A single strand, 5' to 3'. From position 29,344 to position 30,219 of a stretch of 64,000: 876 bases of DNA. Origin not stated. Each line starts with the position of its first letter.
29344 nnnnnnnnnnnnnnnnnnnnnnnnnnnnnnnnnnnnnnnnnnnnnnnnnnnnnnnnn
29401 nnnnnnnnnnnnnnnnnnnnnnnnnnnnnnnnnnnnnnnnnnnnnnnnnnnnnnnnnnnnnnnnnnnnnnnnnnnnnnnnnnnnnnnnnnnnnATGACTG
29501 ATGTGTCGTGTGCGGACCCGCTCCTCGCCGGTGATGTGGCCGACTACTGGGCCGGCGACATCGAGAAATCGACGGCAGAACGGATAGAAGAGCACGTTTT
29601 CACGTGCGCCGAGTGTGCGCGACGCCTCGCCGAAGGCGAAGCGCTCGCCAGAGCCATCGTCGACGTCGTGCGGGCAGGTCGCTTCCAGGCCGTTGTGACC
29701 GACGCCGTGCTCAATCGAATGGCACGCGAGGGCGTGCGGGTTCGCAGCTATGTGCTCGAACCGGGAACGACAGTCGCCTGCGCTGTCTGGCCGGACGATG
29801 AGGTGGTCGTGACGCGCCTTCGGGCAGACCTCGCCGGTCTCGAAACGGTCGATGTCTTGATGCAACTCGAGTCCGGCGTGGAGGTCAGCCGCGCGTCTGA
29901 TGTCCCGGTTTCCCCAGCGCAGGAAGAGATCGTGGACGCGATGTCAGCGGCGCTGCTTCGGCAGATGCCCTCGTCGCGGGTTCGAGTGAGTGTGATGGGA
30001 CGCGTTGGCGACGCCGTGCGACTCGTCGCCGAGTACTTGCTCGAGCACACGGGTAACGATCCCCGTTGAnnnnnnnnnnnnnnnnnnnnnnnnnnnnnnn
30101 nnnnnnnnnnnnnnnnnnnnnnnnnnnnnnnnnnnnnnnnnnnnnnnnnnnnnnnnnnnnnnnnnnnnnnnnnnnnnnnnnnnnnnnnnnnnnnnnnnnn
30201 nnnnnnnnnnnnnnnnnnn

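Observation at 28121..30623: Di-iron (ODP/flavodiiron-type) MBL-fold protein translationally coupled to an ECF sigma factor, a soluble ZAS anti-sigma factor and a DinB protein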

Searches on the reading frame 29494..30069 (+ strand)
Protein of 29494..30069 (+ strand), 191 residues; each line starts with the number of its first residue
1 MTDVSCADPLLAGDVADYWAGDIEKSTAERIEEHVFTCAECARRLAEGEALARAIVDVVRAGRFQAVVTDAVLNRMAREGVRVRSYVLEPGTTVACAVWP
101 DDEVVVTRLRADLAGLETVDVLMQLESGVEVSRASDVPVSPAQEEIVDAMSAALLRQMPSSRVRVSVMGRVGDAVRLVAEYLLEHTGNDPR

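Call 3: search_protein_families(library=pfam, proteins=[window:29494-30069:+], max_evalue=0.1)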
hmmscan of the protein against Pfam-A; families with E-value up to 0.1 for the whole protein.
window:29494-30069:+ (191 aa): 1 family
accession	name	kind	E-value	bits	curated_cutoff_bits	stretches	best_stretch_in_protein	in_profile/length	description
PF13490.11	zf-HC2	-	2.1e-05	25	22.2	1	17-42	10-35/35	Putative zinc-finger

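Call 4: search_protein_families(library=ncbifam, proteins=[window:29494-30069:+], max_evalue=0.1)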
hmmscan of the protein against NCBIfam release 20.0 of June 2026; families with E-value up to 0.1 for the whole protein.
window:29494-30069:+ (191 aa): 2 families
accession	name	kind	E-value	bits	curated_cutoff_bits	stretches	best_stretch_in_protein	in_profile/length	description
TIGR03988.1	antisig_RsrA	equivalog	0.00085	19.4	62.5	1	14-51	8-45/77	mycothiol system anti-sigma-R factor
TIGR02451.1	anti_sig_ChrR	subfamily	0.013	15.4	124.5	1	17-78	10-71/216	ChrR family anti-sigma-E factor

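Call 22: find_homologous_proteins(query=window:29494-30069:+, max_evalue=0.001)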
Query window:29494-30069:+ (191 aa): 80 proteins with E <= 0.001 among 1968 candidates.
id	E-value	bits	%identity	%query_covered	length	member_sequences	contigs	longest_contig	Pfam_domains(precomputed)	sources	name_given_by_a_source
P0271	6.1e-115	399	100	100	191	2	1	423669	-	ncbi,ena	-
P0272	8.1e-68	246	59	98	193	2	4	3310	PF13490.12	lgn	-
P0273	1.4e-67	245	59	100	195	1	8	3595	PF13490.12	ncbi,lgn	-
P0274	4.9e-67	243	58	98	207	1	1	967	-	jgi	jgi:hypothetical protein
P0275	1.8e-64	235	55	100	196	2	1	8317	-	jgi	jgi:hypothetical protein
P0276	3.3e-64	234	55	98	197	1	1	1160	PF13490.12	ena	-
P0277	3.9e-63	231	57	100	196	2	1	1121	PF13490.12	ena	-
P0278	1.1e-62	229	56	100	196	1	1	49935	-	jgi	jgi:hypothetical protein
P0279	1.3e-62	229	57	100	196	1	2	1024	PF13490.12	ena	-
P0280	2.3e-62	228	56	98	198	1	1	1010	-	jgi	jgi:hypothetical protein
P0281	1.0e-61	226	58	100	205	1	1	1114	-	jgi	jgi:hypothetical protein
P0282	1.1e-61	226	55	100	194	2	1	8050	-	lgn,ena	-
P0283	1.1e-61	226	56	100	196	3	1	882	-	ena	-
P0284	3.7e-61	224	56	100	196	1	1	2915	PF13490.12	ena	-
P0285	3.3e-57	211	53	100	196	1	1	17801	PF13490.12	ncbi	-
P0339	8.3e-37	145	42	97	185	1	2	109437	-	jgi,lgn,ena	-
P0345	8.5e-33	132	45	93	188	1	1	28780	PF13490.12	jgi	jgi:anti-sigma factor RsiW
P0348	6.9e-21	93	39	90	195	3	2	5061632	PF13490.12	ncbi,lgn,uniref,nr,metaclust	ncbi:conserved hypothetical protein [Anaeromyxobacter sp. K]|uniref:zf-HC2 domain-containing protein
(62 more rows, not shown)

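Call 23: find_encoding_contigs(protein=P0348, flank=5000, max_places=3)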
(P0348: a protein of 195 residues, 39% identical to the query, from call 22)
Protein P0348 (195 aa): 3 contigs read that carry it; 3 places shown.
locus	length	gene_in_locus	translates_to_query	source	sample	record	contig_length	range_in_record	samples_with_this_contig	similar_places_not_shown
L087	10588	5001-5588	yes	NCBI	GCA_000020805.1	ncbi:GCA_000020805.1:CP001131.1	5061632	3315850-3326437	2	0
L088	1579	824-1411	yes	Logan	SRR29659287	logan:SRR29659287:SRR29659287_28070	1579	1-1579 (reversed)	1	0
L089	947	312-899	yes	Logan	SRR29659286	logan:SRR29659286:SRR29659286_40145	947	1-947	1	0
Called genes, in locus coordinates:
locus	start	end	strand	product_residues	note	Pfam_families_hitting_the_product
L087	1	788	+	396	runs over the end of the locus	PF00486:Trans_reg_C, PF00561:Abhydrolase_1, PF12146:Hydrolase_4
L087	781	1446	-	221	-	PF13489:Methyltransf_23, PF01209:Ubie_methyltran (weak), PF08241:Methyltransf_11, PF08242:Methyltransf_12, PF13649:Methyltransf_25, PF13847:Methyltransf_31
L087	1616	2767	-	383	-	PF00070:Pyr_redox (faint), PF07992:Pyr_redox_2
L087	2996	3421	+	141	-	PF00903:Glyoxalase, PF22677:Ble-like_N (weak)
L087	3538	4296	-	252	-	PF19583:ODP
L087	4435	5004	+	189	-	PF04542:Sigma70_r2 (weak), PF08281:Sigma70_r4_2 (weak), PF04545:Sigma70_r4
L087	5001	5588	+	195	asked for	PF13490:zf-HC2 (weak)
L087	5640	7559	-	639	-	PF06808:DctM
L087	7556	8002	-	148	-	PF04290:DctQ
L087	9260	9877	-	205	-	PF00300:His_Phos_1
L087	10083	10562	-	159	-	PF07883:Cupin_2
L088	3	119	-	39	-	?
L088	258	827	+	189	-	PF04542:Sigma70_r2 (weak), PF08281:Sigma70_r4_2 (weak), PF04545:Sigma70_r4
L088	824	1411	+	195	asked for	PF13490:zf-HC2 (weak)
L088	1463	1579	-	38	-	?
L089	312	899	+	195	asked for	PF13490:zf-HC2 (weak)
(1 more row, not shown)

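Call 24: find_encoding_contigs(protein=P0339, flank=5000, max_places=2)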
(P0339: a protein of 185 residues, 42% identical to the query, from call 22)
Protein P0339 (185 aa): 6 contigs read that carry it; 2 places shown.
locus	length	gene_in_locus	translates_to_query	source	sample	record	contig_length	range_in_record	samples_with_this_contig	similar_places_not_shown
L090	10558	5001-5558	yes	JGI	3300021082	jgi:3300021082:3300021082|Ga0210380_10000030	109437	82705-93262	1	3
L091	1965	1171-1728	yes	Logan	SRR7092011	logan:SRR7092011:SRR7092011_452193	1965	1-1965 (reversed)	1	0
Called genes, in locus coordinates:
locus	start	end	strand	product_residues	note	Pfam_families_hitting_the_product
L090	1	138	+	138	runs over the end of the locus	PF19649:DUF6152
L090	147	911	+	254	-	-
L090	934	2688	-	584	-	PF13091:PLDc_2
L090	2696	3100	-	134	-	PF01850:PIN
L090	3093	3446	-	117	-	-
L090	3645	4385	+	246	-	PF00753:Lactamase_B (weak), PF19583:ODP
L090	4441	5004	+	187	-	PF08281:Sigma70_r4_2, PF04545:Sigma70_r4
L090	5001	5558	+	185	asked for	-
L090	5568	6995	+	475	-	PF04389:Peptidase_M28 (weak), PF01546:Peptidase_M20, PF07687:M20_dimer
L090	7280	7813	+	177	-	PF04542:Sigma70_r2, PF08281:Sigma70_r4_2, PF04545:Sigma70_r4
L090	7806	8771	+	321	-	PF00903:Glyoxalase, PF18029:Glyoxalase_6 (faint), PF22656:At5g48480-like_N (faint), PF00903:Glyoxalase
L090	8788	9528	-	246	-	PF01186:Lysyl_oxidase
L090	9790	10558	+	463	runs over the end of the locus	PF00034:Cytochrom_C (faint)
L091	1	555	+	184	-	?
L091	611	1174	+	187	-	PF08281:Sigma70_r4_2, PF04545:Sigma70_r4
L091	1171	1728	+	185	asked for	-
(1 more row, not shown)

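Call 25: find_encoding_contigs(protein=P0345, flank=5000, max_places=2)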
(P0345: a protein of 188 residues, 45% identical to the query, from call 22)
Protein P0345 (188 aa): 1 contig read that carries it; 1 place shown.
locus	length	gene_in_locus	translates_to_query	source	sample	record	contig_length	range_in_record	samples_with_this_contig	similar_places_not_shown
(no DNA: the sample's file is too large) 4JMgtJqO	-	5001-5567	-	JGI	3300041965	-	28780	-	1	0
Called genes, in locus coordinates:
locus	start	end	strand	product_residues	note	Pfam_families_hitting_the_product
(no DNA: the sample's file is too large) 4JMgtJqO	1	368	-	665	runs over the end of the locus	PF01757:Acyl_transf_3, PF19040:SGNH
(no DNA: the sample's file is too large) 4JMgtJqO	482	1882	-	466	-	PF07394:DUF1501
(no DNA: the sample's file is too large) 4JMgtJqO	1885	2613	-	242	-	PF08811:DUF1800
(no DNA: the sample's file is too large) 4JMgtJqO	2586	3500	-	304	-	-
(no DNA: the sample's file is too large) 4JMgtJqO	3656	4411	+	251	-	PF19583:ODP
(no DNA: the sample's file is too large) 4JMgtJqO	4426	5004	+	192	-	PF04542:Sigma70_r2 (weak), PF08281:Sigma70_r4_2, PF04545:Sigma70_r4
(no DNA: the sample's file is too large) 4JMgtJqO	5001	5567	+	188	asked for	PF13490:zf-HC2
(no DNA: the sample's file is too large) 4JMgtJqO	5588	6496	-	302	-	PF17170:DUF5128 (faint), PF08450:SGL (weak), PF01436:NHL (weak)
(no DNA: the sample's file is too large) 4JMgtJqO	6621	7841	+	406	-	PF01979:Amidohydro_1, PF07969:Amidohydro_3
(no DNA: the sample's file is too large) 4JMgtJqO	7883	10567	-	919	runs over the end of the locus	-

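Call 42: predict_structure(alignment_id=A2)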
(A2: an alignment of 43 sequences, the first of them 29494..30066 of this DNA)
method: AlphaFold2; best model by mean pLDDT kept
length: 191 residues; sequences in the alignment: 43
mean_pLDDT: 91.8   pTM: 0.80
mean pLDDT of the five models: 91.8, 91.3, 90.5, 90.2, 89.1
residues with pLDDT >= 90: 147; 70-90: 37; 50-70: 5; < 50: 2
segments of 3 or more residues with pLDDT < 50: none
pLDDT, mean of each block of 10 residues (from residue 1): 74 85 91 91 90 90 93 90 97 95 97 97 96 96 96 93 98 97 85 52
secondary structure, 60 per line:
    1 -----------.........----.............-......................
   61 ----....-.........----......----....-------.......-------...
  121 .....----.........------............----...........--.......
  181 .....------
elements in order: H12-20 H25-37 H39-60 E65-68 H70-78 E83-88 E93-96 E104-110 E118-125 E130-138 E145-151 H152-156 E161-171 E174-185

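Call 45: fold_search(model_id=the predicted structure, library=pdb)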
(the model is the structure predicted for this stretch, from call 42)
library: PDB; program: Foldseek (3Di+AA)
matches with E <= 10: 1792; with E <= 0.001: 24
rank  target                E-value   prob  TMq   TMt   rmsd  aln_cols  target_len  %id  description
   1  9m8o_P                2.9e-05  1.00  0.34  0.39   5.5       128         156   14  Cryo-EM structure of bacteriophage NF5 baseplate (released 2025-12-17)
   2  6v8i_AN               5.3e-05  1.00  0.38  0.56   4.4       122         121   14  Composite atomic model of the Staphylococcus aureus phage 80alpha baseplate (released 2020-03-04)
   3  9m8o_Q                5.6e-05  1.00  0.33  0.38   5.8       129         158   14  Cryo-EM structure of bacteriophage NF5 baseplate (released 2025-12-17)
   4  4v96_AE               2.9e-04  1.00  0.33  0.24   5.5       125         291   10  The structure of a 1.8 MDa viral genome injection device suggests alternative infection mechanisms (released 2014-07-09)
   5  4v96_AK               2.9e-04  1.00  0.33  0.24   5.6       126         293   11  The structure of a 1.8 MDa viral genome injection device suggests alternative infection mechanisms (released 2014-07-09)
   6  9b98                  2.9e-04  0.99  0.28  0.11   9.0       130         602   15  Crystal structure of the human PAD2 protein bound to small molecule (released 2024-10-09)
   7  6v8i_AM               3.1e-04  1.00  0.36  0.51   5.0       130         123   13  Composite atomic model of the Staphylococcus aureus phage 80alpha baseplate (released 2020-03-04)
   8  7d4y_A                3.3e-04  0.99  0.28  0.11   8.5       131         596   16  Structure of human wild-type peptidylarginine deiminase type III (PAD3) (released 2021-06-02)
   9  7d5r_A                3.7e-04  1.00  0.30  0.11   8.7       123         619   15  Structure of the Ca2+-bound C646A mutant of peptidylarginine deiminase type III (PAD3) (released 2021-06-02)
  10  7d5r_B                3.7e-04  1.00  0.30  0.11   8.7       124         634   15  Structure of the Ca2+-bound C646A mutant of peptidylarginine deiminase type III (PAD3) (released 2021-06-02)
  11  3uh8                  3.9e-04  1.00  0.36  0.51   5.0       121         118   11  N-terminal domain of phage TP901-1 ORF48 (released 2012-05-30)
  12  4v96_AQ               4.2e-04  1.00  0.34  0.25   5.3       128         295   11  The structure of a 1.8 MDa viral genome injection device suggests alternative infection mechanisms (released 2014-07-09)
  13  7d56_C                4.2e-04  0.99  0.28  0.10   8.4       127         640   16  Structure of the peptidylarginine deiminase type III (PAD3) in complex with Cl-amidine (released 2021-06-02)
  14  4v96_AH               6.0e-04  1.00  0.31  0.22   5.6       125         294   11  The structure of a 1.8 MDa viral genome injection device suggests alternative infection mechanisms (released 2014-07-09)
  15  9b97                  7.6e-04  0.99  0.28  0.11   9.0       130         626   16  Crystal structure of the human PAD2 protein bound to small molecule (released 2024-10-09)
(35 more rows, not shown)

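Call 52: search_solved_structures(query=A2, max_evalue=1, show_alignments=2)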
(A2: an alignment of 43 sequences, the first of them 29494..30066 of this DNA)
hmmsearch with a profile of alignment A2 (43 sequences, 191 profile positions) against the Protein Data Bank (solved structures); distinct sequences matched with E-value up to 1: 8.
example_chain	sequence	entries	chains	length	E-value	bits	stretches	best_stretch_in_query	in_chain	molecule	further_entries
2q1z_B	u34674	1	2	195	0.011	18.4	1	6-77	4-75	Anti-Sigma factor ChrR, transcriptional activator ChrR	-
2z2s_B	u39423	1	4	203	0.012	18.3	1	6-77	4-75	Anti-Sigma factor ChrR, transcriptional activator ChrR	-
8rlz_A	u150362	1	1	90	0.018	17.7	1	9-51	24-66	Antisigma factor DdvA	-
5wuq_C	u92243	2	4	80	0.022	17.5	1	18-67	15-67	Anti-sigma-W factor RsiW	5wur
3hug_B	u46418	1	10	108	0.47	13.1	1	16-47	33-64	PROBABLE CONSERVED MEMBRANE PROTEIN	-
8rot_B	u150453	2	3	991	0.71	12.5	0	11-51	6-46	CHAT domain-containing protein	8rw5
5frf_A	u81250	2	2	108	0.73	12.5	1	11-76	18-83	ANTI-SIGMA FACTOR RSRA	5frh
7mc1_A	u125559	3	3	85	0.83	12.3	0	29-57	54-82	Isoform 2 of Zinc finger and BTB domain-containing protein 17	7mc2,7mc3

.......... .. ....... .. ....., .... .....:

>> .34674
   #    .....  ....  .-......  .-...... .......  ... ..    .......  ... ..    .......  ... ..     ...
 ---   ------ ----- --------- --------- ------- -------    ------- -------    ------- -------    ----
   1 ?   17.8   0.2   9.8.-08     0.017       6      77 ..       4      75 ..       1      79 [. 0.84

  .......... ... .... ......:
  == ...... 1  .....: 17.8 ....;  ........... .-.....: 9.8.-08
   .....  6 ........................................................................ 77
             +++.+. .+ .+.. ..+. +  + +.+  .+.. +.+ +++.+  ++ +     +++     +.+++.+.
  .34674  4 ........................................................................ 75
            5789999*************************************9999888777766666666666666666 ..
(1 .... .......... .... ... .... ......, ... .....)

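Call 57: find_related_loci(query=A2, collection=metagenome_contigs, flank=4000)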
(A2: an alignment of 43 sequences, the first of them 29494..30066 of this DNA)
Query A2 (191 aa) in metagenome_contigs; peptide patterns used: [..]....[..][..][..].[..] (x = any residue, [..] = any of these).
278 stretches matched a pattern; 141 encode a relative of the query (tblastn E <= 1e-3); the best 80 are kept; 80 distinct loci.
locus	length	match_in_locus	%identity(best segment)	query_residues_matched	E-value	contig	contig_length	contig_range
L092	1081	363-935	55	1-191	5e-75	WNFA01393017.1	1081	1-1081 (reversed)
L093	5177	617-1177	50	1-187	1e-60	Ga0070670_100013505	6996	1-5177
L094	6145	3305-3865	50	1-187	1e-60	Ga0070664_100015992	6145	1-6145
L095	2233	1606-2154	50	6-188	1e-59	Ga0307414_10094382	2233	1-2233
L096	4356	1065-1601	52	10-188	3e-55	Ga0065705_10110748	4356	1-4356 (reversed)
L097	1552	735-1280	51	7-188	1e-56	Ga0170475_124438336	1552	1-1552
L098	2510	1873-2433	50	1-187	2e-54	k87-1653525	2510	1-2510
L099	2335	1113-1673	49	1-187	1e-54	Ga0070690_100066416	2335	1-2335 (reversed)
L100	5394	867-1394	50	13-187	2e-53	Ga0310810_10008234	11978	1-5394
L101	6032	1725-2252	50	13-187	2e-53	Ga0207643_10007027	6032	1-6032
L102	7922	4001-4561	48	1-187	4e-53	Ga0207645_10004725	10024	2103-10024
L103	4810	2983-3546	49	1-188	3e-53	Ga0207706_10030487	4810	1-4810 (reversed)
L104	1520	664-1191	52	13-187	1e-54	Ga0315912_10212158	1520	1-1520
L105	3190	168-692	49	13-187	7e-53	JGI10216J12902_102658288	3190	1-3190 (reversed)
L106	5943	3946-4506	48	1-187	1e-52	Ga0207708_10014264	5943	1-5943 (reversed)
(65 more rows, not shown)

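Call 62: search_protein_families(library=pfam, proteins=[L087:4435-5004:+, L087:3538-4296:-], max_evalue=0.01)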
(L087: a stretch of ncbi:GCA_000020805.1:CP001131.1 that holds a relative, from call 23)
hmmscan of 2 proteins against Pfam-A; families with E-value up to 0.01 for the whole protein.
L087:4435-5004:+ (189 aa): 3 families
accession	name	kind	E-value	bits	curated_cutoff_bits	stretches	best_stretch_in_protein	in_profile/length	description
PF04545.22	Sigma70_r4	-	4.9e-10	39.2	24.1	1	131-179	1-49/50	Sigma-70, region 4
PF08281.18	Sigma70_r4_2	-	2.8e-06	27.3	25.7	1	126-178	2-54/54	Sigma-70, region 4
PF04542.20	Sigma70_r2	-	2.9e-05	24.2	24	1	34-103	2-71/71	Sigma-70 region 2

L087:3538-4296:- (252 aa): 1 family
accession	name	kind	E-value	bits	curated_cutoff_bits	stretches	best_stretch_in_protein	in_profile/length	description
PF19583.5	ODP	-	2.2e-09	37.9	27.2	1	35-173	2-139/194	ODP family beta lactamase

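Call 64: search_protein_families(library=pfam, alignment_id=A2, max_evalue=1)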
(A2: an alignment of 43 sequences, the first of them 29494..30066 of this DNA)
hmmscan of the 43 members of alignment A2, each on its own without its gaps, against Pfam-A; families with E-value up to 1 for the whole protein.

A. member 1, window:29494-30066:+ (191 aa): 3 families
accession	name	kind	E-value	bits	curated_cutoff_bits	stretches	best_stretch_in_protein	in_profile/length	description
PF13490.11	zf-HC2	-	2.1e-05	25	22.2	1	17-42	10-35/35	Putative zinc-finger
PF10122.14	Zn_ribbon_Com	-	0.1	12.5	22.9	1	37-58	6-27/52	Mu-like prophage protein Com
PF11454.13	DUF3016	-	0.17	12.1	25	1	24-68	27-69/139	Protein of unknown function (DUF3016)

B. families by the number of members that match (of 43 scanned): 19 families
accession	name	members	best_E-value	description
PF13490.11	zf-HC2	38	6.4e-09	Putative zinc-finger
PF19474.4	DUF6011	3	0.033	Family of unknown function (DUF6011)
PF10122.14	Zn_ribbon_Com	3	0.1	Mu-like prophage protein Com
PF24441.1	DUF7560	3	0.11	Family of unknown function (DUF7560)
PF13744.12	HTH_37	1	0.0087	Helix-turn-helix domain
PF10647.15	Gmad1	1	0.026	Lipoprotein LpqB beta-propeller domain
PF01455.23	HupF_HypC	1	0.093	HupF/HypC family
PF25608.1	NAL1_N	1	0.095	NARROW LEAF 1 N-terminal domain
PF18568.6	COS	1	0.098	TRIM C-terminal subgroup One Signature domain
PF01592.21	NifU_N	1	0.11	NifU-like N terminal domain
PF14924.12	MAP10_N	1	0.14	Microtubule associated protein 10, N-terminal domain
PF09664.16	DUF2399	1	0.14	Protein of unknown function C-terminus (DUF2399)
PF11454.13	DUF3016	1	0.17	Protein of unknown function (DUF3016)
PF14543.11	TAXi_N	1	0.2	Xylanase inhibitor N-terminal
PF21254.3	AGA-YXIM_GBD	1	0.21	Beta-agarase/YXIM esterase-like, galactose-binding domain-like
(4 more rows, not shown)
